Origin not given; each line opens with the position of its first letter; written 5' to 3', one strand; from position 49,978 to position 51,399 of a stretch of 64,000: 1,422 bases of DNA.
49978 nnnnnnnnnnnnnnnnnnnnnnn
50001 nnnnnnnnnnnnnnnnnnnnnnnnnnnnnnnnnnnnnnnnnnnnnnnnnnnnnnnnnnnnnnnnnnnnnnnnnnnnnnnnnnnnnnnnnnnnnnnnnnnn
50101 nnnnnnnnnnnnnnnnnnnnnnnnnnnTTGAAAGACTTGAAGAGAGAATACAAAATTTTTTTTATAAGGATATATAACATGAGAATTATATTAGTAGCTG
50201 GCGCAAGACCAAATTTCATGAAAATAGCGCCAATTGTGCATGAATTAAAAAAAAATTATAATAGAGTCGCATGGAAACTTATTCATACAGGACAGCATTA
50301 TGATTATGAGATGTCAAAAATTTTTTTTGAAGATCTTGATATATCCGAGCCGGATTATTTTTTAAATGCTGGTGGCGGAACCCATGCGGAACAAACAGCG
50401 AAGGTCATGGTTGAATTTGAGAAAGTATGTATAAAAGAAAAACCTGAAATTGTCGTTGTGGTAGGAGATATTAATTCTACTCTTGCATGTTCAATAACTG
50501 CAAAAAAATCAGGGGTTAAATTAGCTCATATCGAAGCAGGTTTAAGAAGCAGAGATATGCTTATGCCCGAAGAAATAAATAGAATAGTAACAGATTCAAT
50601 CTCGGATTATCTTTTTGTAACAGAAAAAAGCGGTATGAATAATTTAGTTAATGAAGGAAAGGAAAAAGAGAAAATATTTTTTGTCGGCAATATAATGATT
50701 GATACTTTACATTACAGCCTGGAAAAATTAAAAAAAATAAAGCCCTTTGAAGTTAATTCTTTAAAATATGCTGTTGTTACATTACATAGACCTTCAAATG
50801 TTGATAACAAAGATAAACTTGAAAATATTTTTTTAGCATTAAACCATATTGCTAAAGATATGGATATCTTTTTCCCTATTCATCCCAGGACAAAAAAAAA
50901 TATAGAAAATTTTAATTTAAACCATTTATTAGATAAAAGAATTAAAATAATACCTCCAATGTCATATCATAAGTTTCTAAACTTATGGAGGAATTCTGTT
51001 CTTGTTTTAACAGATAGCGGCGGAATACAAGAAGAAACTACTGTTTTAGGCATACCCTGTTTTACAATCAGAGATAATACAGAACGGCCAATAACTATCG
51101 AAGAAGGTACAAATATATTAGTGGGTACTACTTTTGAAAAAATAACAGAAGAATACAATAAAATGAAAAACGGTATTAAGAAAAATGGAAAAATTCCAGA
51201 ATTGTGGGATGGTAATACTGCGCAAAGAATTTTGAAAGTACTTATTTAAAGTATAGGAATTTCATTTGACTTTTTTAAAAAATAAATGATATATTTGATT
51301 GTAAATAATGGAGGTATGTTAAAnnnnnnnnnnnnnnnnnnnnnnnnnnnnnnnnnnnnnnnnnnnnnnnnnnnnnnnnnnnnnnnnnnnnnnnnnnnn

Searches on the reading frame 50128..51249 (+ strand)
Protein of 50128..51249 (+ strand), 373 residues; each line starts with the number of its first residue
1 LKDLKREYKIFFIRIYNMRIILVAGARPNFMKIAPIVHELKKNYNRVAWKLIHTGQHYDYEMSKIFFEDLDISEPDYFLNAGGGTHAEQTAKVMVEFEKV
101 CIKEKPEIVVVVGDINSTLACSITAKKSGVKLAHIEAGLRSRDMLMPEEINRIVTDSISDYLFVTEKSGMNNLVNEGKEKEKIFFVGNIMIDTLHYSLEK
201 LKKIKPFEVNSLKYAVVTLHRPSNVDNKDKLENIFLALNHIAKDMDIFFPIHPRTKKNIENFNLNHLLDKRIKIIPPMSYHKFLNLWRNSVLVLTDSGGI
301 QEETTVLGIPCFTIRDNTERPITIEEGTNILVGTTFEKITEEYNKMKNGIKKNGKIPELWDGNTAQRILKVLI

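Call 9: search_protein_families(library=pfam, proteins=[window:50128-51249:+], max_evalue=0.0001)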
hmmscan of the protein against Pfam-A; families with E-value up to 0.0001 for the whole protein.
window:50128-51249:+ (373 aa): 1 family
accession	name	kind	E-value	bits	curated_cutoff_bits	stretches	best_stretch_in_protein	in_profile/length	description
PF02350.25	Epimerase_2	-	8.5e-107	357.4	30.6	1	43-372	5-346/347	UDP-N-acetylglucosamine 2-epimerase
